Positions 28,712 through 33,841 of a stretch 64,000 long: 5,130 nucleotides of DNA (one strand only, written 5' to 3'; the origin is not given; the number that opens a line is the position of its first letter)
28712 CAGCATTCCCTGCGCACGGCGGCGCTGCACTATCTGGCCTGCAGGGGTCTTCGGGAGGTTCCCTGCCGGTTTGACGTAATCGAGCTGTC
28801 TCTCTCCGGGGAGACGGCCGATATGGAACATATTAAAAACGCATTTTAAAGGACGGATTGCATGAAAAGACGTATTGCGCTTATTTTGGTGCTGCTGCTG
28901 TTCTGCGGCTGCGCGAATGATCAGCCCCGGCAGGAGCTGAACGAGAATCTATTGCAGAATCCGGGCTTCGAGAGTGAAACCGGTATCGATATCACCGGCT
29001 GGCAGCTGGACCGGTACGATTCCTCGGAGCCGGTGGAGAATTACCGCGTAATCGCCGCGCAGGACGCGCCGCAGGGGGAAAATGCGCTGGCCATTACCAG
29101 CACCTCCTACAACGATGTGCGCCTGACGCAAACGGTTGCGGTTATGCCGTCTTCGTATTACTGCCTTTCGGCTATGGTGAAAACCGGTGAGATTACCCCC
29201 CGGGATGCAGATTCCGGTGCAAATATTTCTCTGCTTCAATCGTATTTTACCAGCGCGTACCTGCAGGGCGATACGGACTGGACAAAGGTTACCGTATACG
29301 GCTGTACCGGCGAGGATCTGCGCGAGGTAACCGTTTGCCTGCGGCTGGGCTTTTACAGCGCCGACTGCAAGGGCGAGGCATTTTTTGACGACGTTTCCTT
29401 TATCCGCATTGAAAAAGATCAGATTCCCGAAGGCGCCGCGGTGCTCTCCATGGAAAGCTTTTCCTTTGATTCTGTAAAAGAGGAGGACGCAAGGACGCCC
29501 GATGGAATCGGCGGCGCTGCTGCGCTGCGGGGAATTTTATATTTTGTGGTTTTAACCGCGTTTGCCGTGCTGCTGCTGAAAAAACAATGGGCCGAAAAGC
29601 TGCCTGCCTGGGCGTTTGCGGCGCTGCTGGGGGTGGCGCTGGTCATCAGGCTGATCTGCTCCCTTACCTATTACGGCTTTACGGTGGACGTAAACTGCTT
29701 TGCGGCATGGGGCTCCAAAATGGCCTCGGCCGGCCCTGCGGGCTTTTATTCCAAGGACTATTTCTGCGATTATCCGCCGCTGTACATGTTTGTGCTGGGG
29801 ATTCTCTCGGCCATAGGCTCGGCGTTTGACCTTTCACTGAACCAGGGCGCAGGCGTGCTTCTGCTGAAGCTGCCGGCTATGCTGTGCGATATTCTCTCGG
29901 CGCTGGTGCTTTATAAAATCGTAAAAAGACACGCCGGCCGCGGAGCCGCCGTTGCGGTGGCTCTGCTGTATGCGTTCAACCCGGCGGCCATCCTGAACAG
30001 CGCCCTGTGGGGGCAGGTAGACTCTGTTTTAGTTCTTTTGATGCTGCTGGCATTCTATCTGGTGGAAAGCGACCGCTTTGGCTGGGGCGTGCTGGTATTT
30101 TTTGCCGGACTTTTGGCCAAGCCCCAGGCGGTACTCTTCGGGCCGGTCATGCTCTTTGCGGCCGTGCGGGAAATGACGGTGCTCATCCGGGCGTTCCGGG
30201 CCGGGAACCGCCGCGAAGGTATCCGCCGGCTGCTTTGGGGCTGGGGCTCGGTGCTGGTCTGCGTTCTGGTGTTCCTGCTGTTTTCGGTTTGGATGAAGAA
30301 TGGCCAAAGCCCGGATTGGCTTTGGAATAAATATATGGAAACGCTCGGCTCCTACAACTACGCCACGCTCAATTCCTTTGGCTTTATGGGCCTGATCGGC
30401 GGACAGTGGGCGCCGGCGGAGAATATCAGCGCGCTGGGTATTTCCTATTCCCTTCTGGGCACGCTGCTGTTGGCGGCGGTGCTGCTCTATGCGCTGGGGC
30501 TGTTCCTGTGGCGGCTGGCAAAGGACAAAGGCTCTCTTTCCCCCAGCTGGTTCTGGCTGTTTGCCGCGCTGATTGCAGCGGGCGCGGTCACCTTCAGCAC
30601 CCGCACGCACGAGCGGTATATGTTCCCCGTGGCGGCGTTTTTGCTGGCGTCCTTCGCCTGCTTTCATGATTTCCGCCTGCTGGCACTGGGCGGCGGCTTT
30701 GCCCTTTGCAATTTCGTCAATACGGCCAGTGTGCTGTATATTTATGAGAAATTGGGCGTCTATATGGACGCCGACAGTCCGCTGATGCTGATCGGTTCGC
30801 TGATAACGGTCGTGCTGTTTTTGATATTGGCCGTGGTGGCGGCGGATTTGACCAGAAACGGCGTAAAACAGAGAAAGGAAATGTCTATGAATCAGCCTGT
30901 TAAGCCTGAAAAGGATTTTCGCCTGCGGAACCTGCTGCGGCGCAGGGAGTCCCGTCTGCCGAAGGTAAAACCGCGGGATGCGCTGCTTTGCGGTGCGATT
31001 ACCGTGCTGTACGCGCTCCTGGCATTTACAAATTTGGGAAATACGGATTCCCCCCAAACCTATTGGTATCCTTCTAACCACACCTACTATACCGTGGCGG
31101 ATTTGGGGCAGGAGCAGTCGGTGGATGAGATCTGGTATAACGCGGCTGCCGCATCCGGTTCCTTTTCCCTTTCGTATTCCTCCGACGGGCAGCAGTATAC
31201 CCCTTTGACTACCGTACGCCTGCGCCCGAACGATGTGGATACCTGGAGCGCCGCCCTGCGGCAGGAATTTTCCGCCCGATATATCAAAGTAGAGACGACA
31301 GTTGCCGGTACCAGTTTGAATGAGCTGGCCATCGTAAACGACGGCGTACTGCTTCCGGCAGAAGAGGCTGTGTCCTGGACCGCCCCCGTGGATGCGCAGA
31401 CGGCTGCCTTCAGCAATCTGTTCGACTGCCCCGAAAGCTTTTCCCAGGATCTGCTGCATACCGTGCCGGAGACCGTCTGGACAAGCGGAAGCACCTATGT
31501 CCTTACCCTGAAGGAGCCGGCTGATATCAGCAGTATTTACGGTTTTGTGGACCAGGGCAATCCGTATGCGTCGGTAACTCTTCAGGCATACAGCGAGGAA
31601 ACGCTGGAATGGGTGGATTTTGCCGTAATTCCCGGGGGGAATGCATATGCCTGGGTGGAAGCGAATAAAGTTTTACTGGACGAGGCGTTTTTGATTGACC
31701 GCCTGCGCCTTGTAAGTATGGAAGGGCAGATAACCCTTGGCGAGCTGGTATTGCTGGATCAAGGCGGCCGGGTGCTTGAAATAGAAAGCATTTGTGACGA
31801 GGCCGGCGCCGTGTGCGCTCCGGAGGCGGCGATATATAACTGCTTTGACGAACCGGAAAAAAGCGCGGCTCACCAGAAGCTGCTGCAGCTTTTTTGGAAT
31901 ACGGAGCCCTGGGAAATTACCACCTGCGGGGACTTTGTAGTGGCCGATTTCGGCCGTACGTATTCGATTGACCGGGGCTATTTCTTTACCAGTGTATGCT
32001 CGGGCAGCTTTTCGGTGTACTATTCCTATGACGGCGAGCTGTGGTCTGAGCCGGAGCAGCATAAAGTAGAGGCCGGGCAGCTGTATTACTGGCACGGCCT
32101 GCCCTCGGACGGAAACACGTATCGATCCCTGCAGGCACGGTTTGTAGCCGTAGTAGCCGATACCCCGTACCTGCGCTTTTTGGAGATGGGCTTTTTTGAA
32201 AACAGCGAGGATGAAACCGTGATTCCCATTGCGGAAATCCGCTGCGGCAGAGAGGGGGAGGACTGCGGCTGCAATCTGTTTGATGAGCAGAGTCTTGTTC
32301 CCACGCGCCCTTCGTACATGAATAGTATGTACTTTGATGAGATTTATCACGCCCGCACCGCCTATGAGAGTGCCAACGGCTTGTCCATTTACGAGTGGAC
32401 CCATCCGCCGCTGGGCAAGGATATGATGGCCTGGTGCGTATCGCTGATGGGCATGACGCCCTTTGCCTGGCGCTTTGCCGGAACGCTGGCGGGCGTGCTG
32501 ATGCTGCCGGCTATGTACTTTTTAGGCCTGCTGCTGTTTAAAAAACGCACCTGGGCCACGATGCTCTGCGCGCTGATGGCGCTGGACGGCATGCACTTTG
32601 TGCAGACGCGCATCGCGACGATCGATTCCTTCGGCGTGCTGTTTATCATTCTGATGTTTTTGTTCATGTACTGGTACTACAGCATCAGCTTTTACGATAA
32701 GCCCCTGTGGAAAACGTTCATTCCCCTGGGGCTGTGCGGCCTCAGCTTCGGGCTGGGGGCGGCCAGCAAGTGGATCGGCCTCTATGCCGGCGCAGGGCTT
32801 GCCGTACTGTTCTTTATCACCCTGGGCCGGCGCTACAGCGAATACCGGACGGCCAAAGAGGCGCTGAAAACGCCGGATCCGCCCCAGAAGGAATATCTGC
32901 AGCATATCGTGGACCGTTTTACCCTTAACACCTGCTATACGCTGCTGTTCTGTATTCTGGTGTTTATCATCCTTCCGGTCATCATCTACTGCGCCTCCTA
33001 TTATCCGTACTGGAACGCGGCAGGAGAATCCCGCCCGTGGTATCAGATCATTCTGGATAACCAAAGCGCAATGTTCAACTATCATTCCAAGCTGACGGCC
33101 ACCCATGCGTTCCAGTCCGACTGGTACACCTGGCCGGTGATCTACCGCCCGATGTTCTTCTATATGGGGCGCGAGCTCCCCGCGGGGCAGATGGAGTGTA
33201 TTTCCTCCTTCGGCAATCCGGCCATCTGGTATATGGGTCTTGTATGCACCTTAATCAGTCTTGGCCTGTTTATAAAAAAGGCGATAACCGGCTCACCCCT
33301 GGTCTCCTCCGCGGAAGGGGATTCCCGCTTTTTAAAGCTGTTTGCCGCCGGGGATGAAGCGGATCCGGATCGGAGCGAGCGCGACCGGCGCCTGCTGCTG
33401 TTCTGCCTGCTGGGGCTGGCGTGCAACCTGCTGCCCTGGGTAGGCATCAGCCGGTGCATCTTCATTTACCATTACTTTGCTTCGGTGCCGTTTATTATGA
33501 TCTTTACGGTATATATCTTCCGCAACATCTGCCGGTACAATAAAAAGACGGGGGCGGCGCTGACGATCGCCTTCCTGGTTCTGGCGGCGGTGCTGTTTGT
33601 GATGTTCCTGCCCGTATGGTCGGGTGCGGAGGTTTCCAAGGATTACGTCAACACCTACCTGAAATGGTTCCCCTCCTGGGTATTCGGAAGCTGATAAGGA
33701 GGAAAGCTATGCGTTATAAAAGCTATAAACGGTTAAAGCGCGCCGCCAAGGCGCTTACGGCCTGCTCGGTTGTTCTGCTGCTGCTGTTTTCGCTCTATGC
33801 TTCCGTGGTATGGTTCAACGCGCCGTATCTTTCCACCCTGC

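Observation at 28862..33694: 1,610-aa lipoprotein fusing two GT-C glycosyltransferases, with ~420 aa of beta-sandwich domains inserted just before the catalytic DE motif of the PMT half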

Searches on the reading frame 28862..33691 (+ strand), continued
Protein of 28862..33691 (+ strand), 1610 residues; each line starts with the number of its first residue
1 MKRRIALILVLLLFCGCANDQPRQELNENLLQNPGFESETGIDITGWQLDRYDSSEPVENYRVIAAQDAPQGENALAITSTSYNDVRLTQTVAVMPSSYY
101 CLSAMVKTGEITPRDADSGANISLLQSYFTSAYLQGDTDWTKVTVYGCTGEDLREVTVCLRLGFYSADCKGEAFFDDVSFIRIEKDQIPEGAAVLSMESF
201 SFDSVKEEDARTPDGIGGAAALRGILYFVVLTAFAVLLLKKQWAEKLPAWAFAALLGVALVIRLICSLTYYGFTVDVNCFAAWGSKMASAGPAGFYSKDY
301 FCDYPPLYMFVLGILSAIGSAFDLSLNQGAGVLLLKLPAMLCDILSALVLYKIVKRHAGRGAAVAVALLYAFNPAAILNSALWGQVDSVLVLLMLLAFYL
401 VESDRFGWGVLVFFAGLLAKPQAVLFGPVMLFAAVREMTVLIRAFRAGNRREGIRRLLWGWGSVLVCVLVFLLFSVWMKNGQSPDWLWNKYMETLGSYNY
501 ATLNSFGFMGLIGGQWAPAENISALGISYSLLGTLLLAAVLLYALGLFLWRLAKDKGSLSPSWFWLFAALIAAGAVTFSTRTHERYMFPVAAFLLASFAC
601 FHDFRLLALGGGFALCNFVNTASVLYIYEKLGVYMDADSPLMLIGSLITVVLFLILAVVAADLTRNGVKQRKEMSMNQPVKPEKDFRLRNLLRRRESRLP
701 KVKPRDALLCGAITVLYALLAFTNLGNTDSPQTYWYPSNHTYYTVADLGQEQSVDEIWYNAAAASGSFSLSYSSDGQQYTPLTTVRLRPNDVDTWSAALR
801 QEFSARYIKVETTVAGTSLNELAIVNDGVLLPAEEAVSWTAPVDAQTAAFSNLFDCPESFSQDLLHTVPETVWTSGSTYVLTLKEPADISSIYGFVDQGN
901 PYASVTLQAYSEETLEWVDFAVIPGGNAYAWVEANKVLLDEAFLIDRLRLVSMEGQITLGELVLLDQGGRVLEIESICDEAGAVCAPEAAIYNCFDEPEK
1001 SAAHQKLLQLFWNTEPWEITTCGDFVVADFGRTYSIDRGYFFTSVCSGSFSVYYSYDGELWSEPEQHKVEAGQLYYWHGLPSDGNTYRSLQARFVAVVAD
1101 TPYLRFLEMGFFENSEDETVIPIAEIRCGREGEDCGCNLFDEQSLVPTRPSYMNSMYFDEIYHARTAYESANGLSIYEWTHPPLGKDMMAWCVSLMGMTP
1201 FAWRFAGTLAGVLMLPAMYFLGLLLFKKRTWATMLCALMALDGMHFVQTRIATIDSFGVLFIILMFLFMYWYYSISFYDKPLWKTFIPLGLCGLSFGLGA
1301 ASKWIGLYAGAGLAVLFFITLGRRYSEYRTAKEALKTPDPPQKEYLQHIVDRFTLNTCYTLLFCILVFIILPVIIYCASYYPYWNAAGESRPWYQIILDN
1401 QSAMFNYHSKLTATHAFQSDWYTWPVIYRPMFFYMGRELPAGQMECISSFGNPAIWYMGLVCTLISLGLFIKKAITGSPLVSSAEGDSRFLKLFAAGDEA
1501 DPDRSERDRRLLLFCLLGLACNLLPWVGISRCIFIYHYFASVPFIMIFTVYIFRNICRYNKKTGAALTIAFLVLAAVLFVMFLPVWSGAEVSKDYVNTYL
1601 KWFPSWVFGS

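Call 80: find_encoding_contigs(protein=P0001, flank=3000, max_places=8)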
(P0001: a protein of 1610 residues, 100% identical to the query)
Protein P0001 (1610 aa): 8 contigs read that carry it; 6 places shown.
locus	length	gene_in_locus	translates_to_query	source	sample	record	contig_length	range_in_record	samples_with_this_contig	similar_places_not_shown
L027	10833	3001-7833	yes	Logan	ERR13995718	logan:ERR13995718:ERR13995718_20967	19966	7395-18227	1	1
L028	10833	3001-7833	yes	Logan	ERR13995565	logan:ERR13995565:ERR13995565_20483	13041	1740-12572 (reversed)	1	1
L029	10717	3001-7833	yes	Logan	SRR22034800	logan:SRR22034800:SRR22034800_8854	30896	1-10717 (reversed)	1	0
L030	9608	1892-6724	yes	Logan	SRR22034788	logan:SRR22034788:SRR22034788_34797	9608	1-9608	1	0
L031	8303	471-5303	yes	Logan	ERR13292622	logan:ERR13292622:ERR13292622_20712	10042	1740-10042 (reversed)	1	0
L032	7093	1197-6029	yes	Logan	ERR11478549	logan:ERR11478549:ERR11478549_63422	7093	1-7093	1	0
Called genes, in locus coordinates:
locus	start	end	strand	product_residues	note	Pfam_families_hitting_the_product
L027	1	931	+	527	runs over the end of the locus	-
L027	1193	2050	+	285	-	PF01926:MMR_HSR1, PF02421:FeoB_N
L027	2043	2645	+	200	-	PF01351:RNase_HII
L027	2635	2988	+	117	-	PF08378:NERD, PF02021:UPF0102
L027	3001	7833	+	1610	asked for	PF00754:F5_F8_type_C (weak), PF02366:PMT, PF13231:PMT_2 (weak), PF16192:PMT_4TMC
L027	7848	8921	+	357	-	PF09992:NAGPA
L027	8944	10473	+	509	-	PF13541:ChlI, PF00493:MCM (faint), PF00158:Sigma54_activat (weak), PF01078:Mg_chelatase, PF07728:AAA_5, PF13335:Mg_chelatase_C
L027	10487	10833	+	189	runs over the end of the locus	PF02659:Mntp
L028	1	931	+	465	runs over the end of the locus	?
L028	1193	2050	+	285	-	PF01926:MMR_HSR1, PF02421:FeoB_N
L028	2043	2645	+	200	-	PF01351:RNase_HII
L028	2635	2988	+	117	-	PF08378:NERD, PF02021:UPF0102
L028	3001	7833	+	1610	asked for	PF00754:F5_F8_type_C (weak), PF02366:PMT, PF13231:PMT_2 (weak), PF16192:PMT_4TMC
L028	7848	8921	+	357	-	PF09992:NAGPA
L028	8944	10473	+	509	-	PF13541:ChlI, PF00493:MCM (faint), PF00158:Sigma54_activat (weak), PF01078:Mg_chelatase, PF07728:AAA_5, PF13335:Mg_chelatase_C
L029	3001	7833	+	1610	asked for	PF00754:F5_F8_type_C (weak), PF02366:PMT, PF13231:PMT_2 (weak), PF16192:PMT_4TMC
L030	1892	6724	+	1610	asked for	PF00754:F5_F8_type_C (weak), PF02366:PMT, PF13231:PMT_2 (weak), PF16192:PMT_4TMC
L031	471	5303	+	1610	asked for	PF00754:F5_F8_type_C (weak), PF02366:PMT, PF13231:PMT_2 (weak), PF16192:PMT_4TMC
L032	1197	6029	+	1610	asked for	PF00754:F5_F8_type_C (weak), PF02366:PMT, PF13231:PMT_2 (weak), PF16192:PMT_4TMC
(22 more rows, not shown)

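Call 83: search_protein_families(library=pfam, proteins=[P0085], max_evalue=0.01)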
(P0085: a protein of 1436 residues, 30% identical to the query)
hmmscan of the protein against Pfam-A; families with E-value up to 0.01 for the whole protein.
P0085 (1436 aa): 5 families
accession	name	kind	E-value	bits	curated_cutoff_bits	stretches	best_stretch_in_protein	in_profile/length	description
PF16192.10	PMT_4TMC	-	2.1e-21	76.8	32.4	1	1254-1432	3-200/202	C-terminal four TMM region of protein-O-mannosyltransferase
PF02366.24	PMT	-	1.3e-13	51.5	22.7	1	934-1069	75-208/245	Dolichyl-phosphate-mannose-protein mannosyltransferase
PF13231.12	PMT_2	-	6e-12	46.5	26.1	2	921-1016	2-96/160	Dolichyl-phosphate-mannose-protein mannosyltransferase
PF00754.31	F5_F8_type_C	-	0.00034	21.2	28.2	1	714-799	22-115/127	F5/8 type C domain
PF11780.13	DUF3318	-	0.00065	20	25.9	1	1010-1080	65-134/141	Protein of unknown function (DUF3318)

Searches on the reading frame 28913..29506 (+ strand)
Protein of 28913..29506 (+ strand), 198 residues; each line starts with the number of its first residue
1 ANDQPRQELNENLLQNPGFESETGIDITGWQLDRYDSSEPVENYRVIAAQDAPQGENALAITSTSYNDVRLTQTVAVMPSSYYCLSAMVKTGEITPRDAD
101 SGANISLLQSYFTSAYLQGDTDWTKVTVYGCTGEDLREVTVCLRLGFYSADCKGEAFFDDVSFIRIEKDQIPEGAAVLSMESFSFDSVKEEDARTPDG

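Call 10: search_protein_families(library=pfam, proteins=[window:28913-29506:+], max_evalue=10)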
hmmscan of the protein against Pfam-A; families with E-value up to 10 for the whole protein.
seq(198 aa): 2 families
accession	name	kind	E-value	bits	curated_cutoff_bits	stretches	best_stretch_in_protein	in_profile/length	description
PF22825.2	HpiC1-like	-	0.002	18.7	27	1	14-161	5-171/174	HpiC1 cyclase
PF22637.2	CBM_4_9_1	-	0.0048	17.6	27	1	56-162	44-147/148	BppA domain 1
